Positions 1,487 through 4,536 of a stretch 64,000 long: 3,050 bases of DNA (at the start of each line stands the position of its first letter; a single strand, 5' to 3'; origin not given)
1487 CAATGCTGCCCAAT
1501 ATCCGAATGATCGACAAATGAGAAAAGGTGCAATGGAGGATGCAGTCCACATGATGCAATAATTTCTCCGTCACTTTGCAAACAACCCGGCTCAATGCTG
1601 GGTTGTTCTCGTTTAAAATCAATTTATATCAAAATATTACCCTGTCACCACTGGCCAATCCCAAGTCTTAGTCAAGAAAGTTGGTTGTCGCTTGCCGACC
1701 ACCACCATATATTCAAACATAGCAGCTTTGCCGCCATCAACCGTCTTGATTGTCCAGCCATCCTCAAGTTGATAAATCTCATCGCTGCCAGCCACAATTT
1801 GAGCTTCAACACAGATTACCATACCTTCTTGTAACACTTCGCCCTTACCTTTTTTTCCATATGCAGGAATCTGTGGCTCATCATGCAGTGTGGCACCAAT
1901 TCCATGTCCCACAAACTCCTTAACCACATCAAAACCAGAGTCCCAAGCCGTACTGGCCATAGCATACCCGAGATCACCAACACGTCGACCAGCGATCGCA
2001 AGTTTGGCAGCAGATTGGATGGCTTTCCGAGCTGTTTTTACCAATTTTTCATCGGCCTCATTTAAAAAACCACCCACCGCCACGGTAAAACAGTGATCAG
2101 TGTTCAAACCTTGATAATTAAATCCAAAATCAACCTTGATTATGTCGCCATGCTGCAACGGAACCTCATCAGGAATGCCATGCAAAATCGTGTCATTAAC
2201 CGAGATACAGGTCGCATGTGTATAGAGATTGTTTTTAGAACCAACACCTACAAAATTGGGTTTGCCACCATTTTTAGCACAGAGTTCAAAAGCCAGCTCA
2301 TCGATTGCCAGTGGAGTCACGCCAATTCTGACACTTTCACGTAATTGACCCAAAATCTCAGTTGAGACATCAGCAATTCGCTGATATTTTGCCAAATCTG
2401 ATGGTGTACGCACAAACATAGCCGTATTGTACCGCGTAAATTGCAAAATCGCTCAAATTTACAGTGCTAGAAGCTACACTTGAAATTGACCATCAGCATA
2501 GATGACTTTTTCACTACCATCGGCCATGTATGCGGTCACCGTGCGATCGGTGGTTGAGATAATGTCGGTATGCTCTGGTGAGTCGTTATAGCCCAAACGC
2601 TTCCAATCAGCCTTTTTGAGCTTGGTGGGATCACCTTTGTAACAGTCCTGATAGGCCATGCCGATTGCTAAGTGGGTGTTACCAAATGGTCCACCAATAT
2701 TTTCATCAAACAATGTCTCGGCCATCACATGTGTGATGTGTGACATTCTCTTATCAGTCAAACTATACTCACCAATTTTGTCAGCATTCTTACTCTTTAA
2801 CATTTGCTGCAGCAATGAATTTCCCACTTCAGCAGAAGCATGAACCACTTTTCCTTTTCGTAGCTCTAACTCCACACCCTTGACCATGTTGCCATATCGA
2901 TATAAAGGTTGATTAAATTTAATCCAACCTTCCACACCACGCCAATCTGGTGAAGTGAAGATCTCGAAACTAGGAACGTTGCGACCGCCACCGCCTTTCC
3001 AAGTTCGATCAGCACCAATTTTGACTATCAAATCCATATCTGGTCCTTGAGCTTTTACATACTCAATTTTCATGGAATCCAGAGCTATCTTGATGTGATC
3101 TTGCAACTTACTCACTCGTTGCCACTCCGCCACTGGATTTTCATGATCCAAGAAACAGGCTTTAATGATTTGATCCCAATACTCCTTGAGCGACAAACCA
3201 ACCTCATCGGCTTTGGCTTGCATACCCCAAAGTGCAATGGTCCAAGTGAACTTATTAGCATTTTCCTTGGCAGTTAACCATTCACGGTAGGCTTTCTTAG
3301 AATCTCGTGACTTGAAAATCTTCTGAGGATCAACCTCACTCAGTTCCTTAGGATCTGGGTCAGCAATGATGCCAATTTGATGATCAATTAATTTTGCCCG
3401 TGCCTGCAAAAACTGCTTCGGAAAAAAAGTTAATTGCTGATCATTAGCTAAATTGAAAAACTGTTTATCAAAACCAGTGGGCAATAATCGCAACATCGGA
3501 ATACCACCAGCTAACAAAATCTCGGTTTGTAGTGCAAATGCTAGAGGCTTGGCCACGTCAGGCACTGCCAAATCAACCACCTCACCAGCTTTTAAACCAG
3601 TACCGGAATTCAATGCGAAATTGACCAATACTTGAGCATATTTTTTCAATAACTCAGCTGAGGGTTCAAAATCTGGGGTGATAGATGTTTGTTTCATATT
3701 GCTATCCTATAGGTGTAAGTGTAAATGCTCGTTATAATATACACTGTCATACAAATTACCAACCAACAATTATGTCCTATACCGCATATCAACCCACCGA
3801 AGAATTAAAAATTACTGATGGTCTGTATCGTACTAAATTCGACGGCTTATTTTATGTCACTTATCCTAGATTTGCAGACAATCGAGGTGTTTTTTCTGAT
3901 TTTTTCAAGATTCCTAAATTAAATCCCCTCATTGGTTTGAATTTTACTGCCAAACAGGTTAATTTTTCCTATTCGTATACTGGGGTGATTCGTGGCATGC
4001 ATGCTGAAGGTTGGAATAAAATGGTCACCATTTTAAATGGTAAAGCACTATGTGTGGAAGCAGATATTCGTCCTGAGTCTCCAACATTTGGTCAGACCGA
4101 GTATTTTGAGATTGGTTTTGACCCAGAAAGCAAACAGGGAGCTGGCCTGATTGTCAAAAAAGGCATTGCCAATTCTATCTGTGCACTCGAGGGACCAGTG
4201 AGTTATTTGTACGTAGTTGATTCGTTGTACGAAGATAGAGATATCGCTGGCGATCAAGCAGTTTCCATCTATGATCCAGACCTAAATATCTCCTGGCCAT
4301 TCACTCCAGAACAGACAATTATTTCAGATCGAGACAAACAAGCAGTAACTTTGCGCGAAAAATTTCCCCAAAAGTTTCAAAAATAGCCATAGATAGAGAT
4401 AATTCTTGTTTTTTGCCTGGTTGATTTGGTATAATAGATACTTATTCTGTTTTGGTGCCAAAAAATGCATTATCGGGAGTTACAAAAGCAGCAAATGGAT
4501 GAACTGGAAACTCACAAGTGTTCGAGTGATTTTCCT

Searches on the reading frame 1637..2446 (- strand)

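Call 40: search_protein_families(library=pfam, max_evalue=0.00001, proteins=[window:1637-2446:-])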
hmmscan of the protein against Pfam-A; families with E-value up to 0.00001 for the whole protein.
window:1637-2446:- (269 aa): 1 family
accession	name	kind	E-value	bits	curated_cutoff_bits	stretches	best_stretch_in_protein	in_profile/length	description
PF00557.29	Peptidase_M24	-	1.7e-37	129.7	23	1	20-251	2-207/208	Metallopeptidase family M24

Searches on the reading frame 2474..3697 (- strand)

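Call 40: search_protein_families(library=pfam, max_evalue=0.00001, proteins=[window:2474-3697:-])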
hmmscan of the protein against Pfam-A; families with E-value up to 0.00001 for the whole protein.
window:2474-3697:- (407 aa): 1 family
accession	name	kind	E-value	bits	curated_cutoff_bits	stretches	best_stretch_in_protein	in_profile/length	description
PF02073.20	Peptidase_M29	-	4.3e-89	299.6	27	1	15-405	3-406/406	Thermophilic metalloprotease (M29)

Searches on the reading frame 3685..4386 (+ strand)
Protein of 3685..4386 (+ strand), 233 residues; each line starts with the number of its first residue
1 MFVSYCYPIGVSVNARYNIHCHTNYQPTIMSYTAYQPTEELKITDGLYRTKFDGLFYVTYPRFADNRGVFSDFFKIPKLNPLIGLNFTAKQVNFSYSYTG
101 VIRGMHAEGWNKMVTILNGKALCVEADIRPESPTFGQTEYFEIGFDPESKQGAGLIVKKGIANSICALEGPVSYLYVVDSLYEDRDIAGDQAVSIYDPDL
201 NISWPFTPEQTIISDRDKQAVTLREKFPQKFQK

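Call 40: search_protein_families(library=pfam, max_evalue=0.00001, proteins=[window:3685-4386:+])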
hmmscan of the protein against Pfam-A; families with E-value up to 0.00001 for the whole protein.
window:3685-4386:+ (233 aa): 1 family
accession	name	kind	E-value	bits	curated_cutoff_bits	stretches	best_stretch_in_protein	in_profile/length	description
PF00908.23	dTDP_sugar_isom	-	1.3e-31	110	27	1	50-225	2-168/168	dTDP-4-dehydrorhamnose 3,5-epimerase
